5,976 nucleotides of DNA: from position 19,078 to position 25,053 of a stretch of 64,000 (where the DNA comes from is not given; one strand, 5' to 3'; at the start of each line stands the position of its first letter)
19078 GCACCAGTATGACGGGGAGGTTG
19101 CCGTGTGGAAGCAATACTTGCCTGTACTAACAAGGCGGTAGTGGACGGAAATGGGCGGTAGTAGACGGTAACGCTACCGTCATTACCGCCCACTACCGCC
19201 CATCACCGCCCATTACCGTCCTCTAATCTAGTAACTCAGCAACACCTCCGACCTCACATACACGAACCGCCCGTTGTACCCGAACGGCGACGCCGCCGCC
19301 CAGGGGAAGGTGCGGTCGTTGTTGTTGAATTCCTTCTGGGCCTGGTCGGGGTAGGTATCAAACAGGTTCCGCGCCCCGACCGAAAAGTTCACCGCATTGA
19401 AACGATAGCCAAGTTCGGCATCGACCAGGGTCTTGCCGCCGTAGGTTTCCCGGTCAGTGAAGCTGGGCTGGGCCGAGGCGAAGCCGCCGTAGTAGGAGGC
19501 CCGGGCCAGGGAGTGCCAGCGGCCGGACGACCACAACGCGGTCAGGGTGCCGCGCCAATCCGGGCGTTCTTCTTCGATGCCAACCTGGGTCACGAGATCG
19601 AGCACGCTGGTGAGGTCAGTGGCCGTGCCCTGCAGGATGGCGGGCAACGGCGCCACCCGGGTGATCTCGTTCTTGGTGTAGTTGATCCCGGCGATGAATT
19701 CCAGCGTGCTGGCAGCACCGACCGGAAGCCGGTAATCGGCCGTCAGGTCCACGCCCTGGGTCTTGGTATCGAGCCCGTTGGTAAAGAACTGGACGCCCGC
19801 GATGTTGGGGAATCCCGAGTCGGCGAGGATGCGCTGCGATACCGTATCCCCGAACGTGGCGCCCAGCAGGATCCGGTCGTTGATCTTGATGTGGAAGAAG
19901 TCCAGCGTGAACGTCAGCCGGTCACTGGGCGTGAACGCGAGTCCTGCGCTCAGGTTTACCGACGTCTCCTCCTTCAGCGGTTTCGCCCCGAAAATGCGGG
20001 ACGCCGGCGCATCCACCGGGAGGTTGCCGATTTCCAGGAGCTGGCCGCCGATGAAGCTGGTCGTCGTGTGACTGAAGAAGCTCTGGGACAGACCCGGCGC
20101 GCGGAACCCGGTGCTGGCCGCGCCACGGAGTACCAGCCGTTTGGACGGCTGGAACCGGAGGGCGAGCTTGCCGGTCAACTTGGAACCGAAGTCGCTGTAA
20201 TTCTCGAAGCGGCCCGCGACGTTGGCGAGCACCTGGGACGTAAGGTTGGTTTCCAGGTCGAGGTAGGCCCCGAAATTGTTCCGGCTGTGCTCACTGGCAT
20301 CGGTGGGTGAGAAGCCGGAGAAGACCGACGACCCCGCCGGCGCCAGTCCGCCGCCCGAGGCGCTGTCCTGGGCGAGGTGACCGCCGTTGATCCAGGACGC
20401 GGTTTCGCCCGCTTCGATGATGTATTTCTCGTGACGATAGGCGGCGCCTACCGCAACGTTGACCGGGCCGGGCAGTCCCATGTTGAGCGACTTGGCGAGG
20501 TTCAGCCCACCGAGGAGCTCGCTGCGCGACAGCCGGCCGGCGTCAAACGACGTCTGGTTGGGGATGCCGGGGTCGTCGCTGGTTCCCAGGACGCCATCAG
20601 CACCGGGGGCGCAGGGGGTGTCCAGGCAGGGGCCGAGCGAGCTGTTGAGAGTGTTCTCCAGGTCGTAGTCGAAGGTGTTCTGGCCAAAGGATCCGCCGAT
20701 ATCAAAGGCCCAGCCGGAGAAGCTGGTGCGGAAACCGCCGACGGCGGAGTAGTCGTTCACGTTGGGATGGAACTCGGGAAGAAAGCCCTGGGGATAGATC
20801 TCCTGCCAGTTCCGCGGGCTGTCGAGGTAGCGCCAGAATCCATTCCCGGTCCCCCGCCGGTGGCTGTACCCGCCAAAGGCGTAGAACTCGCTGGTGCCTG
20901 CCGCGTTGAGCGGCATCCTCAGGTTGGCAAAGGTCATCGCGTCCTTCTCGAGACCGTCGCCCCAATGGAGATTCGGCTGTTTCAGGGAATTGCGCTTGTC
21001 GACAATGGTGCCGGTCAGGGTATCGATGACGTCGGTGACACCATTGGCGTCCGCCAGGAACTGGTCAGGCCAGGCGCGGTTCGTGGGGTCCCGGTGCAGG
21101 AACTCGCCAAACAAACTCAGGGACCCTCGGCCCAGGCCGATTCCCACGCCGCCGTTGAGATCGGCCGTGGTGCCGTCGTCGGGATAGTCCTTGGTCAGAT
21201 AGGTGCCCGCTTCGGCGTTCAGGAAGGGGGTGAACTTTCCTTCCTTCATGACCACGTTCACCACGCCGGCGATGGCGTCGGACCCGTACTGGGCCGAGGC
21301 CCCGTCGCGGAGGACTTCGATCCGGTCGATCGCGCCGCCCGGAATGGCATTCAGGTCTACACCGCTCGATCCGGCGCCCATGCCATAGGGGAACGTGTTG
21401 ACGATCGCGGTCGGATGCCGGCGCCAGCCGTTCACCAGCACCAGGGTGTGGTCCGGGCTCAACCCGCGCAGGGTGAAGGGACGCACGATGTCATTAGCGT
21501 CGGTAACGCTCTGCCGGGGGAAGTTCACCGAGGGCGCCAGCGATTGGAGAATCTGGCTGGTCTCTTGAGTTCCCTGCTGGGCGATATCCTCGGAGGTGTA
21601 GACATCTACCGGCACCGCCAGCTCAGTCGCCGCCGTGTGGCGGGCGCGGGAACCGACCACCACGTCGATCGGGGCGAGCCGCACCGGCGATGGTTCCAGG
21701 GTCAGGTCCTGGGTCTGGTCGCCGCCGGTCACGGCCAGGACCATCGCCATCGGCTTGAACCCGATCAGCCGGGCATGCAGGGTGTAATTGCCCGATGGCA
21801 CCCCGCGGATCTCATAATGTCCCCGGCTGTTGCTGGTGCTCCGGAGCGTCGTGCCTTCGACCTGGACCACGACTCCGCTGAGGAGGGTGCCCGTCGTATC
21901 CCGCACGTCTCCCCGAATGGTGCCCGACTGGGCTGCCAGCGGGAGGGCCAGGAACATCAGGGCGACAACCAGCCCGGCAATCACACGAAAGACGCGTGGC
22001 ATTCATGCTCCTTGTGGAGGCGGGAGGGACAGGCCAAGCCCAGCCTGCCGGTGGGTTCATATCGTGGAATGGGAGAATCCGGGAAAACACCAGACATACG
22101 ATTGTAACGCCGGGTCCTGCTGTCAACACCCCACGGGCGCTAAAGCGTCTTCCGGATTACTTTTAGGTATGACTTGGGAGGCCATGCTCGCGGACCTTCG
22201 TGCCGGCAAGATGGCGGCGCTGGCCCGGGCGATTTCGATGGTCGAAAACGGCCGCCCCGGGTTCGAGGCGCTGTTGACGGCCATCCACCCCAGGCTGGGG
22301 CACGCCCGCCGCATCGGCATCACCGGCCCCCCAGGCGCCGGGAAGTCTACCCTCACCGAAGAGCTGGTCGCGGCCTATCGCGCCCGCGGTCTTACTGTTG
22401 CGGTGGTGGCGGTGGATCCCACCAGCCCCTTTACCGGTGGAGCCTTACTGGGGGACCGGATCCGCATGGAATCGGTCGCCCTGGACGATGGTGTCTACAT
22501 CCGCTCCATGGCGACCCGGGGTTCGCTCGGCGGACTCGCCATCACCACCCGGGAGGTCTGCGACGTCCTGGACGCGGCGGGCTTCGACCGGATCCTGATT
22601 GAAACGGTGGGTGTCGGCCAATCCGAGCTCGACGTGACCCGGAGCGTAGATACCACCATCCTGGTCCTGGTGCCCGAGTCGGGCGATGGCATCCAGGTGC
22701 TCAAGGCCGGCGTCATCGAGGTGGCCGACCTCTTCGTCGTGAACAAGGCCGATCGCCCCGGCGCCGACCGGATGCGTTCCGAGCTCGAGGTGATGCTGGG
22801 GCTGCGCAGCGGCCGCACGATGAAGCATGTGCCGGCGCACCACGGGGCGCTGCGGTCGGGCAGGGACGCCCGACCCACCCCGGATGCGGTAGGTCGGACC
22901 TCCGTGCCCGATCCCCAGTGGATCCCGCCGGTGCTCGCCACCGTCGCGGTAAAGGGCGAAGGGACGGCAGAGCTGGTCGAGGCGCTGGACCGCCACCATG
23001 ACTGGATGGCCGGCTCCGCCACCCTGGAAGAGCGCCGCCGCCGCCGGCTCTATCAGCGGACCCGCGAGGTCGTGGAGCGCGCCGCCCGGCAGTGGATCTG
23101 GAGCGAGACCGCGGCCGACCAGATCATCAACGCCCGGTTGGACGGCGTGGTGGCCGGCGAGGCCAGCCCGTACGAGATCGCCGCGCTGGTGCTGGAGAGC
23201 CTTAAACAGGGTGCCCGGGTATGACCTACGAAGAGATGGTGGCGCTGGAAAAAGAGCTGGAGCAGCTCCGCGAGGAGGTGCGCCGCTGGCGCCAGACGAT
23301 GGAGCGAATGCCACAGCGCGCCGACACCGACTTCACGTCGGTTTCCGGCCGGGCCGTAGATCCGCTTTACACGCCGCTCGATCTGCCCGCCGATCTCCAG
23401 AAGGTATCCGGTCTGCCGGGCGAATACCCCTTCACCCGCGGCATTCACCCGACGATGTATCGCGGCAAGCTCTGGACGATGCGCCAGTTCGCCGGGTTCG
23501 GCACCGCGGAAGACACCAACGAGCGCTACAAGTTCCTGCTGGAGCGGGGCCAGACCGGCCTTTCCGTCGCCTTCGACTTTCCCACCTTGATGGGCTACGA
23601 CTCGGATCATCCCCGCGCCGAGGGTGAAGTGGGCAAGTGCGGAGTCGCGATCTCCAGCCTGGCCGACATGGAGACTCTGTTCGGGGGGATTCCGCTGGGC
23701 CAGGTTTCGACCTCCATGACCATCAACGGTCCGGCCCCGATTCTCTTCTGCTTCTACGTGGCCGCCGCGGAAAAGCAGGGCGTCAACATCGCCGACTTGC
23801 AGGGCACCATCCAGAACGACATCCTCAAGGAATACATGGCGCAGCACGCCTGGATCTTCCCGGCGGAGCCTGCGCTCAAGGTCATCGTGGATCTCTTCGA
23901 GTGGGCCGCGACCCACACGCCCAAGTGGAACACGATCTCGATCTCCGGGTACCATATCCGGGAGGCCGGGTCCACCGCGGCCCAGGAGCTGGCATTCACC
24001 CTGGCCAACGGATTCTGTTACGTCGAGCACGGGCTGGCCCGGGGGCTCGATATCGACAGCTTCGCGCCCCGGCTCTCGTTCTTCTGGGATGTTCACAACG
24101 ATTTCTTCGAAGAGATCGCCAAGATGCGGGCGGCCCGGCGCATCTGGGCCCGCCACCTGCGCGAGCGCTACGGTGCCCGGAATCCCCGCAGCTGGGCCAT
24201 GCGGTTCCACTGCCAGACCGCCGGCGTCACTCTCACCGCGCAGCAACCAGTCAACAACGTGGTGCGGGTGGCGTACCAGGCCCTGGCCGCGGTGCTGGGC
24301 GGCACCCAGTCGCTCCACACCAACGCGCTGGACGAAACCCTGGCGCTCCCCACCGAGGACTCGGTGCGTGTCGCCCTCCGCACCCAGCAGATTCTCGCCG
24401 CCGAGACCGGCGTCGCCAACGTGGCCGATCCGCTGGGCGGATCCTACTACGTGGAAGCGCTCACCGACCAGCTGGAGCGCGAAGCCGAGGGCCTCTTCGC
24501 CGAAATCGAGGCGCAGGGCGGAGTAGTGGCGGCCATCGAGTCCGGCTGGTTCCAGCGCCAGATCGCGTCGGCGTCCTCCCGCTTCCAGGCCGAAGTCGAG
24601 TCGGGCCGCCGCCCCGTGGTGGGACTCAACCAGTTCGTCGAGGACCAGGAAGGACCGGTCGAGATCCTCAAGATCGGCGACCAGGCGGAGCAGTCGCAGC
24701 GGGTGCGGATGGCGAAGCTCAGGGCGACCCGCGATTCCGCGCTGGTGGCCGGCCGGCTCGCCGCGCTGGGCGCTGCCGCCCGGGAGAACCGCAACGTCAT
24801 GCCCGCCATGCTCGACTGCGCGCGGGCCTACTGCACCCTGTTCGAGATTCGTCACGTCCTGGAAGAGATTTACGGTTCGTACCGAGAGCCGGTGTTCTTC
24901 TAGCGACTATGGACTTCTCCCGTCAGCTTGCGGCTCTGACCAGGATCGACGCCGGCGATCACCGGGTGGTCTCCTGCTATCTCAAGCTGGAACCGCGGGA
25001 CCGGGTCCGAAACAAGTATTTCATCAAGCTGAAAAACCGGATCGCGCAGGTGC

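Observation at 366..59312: Nearly every intergenic gap holds a structured palindromic or tandem-unit element (about 25 in 64 kb)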

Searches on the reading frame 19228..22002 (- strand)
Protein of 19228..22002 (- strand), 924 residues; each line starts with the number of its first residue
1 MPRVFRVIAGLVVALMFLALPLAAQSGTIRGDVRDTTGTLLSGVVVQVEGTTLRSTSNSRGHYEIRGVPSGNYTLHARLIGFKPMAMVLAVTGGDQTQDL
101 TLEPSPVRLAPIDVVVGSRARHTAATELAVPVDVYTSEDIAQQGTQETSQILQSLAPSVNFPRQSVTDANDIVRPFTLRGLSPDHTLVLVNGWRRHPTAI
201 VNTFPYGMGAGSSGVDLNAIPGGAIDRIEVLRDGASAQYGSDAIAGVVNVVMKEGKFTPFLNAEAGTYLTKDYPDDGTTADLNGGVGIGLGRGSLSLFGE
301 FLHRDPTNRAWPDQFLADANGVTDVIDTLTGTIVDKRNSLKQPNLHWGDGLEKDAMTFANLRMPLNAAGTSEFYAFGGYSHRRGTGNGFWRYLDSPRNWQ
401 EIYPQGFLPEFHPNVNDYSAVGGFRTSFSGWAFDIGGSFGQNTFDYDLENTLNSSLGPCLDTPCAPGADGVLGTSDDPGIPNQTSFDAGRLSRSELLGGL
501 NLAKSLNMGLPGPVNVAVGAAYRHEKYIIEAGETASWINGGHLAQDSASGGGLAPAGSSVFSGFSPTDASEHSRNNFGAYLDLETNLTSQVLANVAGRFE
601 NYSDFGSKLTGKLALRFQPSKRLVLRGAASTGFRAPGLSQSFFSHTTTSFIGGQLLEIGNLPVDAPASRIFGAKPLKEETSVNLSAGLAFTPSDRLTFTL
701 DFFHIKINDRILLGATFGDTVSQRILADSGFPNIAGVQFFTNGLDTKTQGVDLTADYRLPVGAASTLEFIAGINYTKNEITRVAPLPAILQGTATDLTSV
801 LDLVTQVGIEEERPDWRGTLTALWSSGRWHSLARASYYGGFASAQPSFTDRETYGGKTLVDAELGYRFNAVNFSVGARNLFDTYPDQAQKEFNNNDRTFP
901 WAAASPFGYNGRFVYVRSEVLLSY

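Call 8: search_protein_families(library=pfam, proteins=[window:19228-22002:-])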
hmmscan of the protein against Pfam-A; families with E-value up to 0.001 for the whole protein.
window:19228-22002:- (924 aa): 4 families
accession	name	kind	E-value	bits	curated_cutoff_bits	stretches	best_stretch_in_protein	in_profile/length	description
PF00593.30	TonB_dep_Rec_b-barrel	-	1.2e-40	141.2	27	1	371-880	16-436/436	TonB dependent receptor-like, beta-barrel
PF07715.20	Plug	-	2.4e-21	76.7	23.9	1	127-247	4-107/107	TonB-dependent Receptor Plug Domain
PF13620.12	CarboxypepD_reg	-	7.8e-15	55.4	32.3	1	28-102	1-81/82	Carboxypeptidase regulatory-like domain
PF13715.12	CarbopepD_reg_2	-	4.7e-13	49.4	32.2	1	29-105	1-77/88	CarboxypepD_reg-like domain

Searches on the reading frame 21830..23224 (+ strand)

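Call 8: search_protein_families(library=pfam, proteins=[window:21830-23224:+])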
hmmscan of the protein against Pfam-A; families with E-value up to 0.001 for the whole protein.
window:21830-23224:+ (464 aa): 11 families
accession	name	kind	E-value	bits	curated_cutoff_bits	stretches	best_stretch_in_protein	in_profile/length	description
PF03308.22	MeaB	-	3.5e-91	305.4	23.1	1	131-424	1-269/273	Methylmalonyl Co-A mutase-associated GTPase MeaB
PF02492.25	cobW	-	5e-09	36.4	20.7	1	162-319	3-165/180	CobW/HypB/UreG, nucleotide-binding domain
PF00009.33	GTP_EFTU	-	2.9e-05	24.2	26.5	0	159-183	3-27/188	Elongation factor Tu GTP binding domain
PF13191.12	AAA_16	-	6.4e-05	24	32.6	1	146-198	10-63/167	AAA ATPase domain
PF03029.23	ATP_bind_1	-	0.00011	22.5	27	1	164-199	1-36/240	Conserved hypothetical ATP binding protein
PF13604.12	AAA_30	-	0.00015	22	27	1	162-195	21-54/191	AAA domain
PF01656.29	CbiA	-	0.00031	21.2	25.4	1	169-262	9-54/125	CobQ/CobB/MinD/ParA nucleotide binding domain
PF20720.3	nSTAND3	-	0.00045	20.4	27.2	1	161-193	19-51/155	Novel STAND NTPase 3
PF03266.21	NTPase_1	-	0.00046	20.5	23.9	0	161-191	1-31/168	NTPase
PF13238.12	AAA_18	-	0.0007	20.5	29.4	1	162-182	1-21/128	AAA domain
PF13401.12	AAA_22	-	0.00097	19.9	27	0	160-206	6-50/130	AAA domain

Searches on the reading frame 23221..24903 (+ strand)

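Call 8: search_protein_families(library=pfam, proteins=[window:23221-24903:+])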
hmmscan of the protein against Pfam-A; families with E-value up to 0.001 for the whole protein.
window:23221-24903:+ (560 aa): 1 family
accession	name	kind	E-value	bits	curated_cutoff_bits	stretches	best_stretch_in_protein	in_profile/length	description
PF01642.28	MM_CoA_mutase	-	7e-225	747.8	22.1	1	41-552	3-512/512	Methylmalonyl-CoA mutase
